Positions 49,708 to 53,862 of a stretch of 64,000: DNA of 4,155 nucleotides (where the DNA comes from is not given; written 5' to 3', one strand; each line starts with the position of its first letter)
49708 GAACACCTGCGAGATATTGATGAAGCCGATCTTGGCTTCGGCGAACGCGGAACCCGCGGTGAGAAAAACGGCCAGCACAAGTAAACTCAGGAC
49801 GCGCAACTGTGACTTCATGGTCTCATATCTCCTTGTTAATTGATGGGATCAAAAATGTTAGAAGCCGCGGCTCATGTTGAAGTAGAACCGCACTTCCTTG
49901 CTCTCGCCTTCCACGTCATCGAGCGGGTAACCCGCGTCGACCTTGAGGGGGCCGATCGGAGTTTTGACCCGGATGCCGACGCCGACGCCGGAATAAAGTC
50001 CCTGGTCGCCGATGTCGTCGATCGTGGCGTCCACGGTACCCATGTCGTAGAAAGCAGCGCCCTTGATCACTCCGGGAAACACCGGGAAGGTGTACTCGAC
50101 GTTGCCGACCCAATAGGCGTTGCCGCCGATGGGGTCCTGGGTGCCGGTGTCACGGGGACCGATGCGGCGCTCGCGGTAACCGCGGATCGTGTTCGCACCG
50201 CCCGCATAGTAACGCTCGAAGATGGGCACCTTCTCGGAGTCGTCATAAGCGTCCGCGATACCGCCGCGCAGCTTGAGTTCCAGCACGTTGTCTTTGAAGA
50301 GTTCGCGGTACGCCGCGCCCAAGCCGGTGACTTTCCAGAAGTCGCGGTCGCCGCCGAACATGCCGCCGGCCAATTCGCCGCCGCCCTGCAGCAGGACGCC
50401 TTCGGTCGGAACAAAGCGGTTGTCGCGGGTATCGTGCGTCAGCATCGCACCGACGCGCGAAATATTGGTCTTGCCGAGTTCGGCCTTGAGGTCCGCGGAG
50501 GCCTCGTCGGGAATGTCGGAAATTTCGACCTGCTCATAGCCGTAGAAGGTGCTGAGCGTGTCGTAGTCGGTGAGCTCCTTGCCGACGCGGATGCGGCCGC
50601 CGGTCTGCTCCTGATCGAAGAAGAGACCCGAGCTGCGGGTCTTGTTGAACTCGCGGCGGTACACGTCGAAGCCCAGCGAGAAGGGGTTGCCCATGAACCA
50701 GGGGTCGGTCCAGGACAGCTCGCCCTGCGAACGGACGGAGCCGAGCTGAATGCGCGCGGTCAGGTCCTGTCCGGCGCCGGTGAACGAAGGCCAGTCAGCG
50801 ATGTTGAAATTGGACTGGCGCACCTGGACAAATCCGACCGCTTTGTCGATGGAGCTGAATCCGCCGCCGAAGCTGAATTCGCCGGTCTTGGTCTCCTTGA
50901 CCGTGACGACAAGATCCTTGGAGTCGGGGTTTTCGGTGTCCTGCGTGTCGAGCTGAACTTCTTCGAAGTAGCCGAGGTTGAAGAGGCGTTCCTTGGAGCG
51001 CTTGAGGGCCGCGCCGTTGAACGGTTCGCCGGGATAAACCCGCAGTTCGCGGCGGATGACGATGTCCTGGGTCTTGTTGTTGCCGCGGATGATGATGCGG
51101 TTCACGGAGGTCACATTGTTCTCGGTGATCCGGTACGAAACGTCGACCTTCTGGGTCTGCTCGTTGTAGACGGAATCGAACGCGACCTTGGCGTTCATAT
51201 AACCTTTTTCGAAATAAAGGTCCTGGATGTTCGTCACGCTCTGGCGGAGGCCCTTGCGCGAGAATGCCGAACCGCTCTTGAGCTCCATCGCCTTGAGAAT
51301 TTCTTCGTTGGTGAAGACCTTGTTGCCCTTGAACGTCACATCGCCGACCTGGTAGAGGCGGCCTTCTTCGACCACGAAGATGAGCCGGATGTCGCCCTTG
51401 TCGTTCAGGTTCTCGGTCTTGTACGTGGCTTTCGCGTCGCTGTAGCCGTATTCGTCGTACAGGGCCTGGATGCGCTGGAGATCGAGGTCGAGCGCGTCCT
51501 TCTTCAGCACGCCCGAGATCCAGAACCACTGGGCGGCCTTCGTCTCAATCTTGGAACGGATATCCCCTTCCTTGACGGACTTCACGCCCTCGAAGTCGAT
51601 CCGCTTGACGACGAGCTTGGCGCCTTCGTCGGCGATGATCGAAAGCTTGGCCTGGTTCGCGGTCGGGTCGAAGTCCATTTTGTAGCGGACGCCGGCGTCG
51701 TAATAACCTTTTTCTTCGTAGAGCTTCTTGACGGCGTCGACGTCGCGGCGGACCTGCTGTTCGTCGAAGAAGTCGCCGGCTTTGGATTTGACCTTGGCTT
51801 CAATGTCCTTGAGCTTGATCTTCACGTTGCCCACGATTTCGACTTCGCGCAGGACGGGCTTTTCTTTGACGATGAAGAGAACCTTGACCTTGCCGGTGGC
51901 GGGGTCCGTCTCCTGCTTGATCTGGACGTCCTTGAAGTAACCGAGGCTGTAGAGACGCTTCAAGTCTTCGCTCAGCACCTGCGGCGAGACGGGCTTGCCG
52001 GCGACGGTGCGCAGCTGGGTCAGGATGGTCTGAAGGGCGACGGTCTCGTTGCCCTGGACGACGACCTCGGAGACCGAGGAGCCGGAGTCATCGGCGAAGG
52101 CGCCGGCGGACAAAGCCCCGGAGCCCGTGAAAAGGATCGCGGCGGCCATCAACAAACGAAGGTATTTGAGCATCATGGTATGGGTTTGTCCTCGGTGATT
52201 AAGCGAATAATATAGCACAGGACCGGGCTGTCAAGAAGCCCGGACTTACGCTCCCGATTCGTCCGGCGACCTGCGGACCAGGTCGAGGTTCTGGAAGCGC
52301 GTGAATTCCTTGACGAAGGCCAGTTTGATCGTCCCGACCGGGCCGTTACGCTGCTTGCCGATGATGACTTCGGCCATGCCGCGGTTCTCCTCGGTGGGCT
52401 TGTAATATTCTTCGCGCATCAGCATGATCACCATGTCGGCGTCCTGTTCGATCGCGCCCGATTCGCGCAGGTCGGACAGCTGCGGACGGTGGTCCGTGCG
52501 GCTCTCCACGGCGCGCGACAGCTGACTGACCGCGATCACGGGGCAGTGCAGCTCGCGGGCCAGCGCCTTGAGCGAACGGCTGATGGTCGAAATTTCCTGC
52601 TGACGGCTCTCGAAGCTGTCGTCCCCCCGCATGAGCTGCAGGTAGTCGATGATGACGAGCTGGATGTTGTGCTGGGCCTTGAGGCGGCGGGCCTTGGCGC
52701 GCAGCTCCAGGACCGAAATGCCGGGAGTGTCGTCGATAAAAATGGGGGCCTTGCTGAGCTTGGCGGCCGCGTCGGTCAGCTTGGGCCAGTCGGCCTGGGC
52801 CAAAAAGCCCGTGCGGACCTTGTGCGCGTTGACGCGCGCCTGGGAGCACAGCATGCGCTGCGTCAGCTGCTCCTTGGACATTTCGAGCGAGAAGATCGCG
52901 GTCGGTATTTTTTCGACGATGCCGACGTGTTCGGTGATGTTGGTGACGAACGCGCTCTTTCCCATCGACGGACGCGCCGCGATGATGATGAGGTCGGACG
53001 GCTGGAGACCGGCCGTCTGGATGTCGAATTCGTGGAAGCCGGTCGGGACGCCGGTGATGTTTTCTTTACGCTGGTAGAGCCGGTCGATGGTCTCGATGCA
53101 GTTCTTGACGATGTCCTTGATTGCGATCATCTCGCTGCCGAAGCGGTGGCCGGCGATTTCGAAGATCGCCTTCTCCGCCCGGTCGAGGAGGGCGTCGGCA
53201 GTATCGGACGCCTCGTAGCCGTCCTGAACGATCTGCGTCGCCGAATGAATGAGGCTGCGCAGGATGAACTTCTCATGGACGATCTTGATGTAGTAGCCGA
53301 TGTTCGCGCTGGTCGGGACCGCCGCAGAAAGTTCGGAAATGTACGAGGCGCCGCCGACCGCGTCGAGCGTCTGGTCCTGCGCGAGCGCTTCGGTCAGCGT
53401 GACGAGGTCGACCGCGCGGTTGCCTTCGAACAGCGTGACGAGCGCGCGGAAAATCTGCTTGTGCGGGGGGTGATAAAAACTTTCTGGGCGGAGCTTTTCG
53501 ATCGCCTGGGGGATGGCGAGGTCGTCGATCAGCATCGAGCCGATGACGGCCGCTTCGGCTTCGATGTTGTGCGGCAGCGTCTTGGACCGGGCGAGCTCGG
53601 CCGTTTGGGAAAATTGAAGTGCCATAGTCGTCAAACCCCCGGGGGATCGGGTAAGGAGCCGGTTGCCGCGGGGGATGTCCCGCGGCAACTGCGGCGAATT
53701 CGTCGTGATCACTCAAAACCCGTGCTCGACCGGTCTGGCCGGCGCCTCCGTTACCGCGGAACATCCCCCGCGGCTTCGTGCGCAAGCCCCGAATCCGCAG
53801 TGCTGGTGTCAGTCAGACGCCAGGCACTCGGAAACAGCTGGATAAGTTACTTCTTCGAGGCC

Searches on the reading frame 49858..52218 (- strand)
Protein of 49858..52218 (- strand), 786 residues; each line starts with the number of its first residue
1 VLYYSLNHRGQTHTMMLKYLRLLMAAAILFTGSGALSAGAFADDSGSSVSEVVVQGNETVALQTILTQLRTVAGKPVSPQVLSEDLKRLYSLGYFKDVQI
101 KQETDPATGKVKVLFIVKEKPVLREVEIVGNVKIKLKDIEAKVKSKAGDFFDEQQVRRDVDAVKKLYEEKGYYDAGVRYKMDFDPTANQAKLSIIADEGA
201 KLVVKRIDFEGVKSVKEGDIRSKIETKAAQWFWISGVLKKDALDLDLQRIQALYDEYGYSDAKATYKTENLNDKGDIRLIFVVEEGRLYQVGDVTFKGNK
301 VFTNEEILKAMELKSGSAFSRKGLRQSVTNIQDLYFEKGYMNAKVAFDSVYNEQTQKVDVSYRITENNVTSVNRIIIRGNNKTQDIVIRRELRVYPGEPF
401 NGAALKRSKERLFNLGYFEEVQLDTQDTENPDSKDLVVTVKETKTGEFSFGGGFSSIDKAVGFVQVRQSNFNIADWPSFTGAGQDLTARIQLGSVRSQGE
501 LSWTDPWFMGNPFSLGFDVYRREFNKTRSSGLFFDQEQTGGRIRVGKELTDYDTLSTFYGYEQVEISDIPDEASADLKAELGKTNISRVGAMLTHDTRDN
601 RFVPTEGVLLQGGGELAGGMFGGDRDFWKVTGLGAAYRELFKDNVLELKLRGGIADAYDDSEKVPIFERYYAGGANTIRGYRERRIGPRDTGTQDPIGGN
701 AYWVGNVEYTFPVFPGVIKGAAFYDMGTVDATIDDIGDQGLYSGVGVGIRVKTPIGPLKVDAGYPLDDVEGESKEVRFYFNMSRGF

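Call 104: search_protein_families(library=pfam, proteins=[window:49858-52218:-], max_evalue=0.00001)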
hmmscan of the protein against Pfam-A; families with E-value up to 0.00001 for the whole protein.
window:49858-52218:- (786 aa): 4 families
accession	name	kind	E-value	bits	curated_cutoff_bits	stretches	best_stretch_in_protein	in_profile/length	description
PF01103.29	Omp85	-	5.2e-71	240.2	24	1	479-786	2-325/325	Omp85 superfamily domain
PF07244.20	POTRA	-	2.5e-67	224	21.3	5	289-366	1-78/79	Surface antigen variable number repeat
PF08479.16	POTRA_2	-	5.6e-15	55.4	24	1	292-347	4-59/76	POTRA domain, ShlB-type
PF08478.15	POTRA_1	-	1.2e-08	35.5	23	0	371-422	2-53/69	POTRA domain, FtsQ-type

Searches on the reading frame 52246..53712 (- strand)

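Call 104: search_protein_families(library=pfam, proteins=[window:52246-53712:-], max_evalue=0.00001)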
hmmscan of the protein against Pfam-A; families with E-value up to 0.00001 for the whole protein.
window:52246-53712:- (488 aa): 3 families
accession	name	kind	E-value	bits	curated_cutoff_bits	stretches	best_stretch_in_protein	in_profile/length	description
PF03796.21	DnaB_C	-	4.7e-114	380.5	27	1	221-475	1-255/255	DnaB-like helicase C terminal domain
PF00772.26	DnaB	-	3e-33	114.4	23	1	46-147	2-103/103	DnaB-like helicase N terminal domain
PF13481.12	AAA_25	-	2.1e-10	41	27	1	239-399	33-191/195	AAA domain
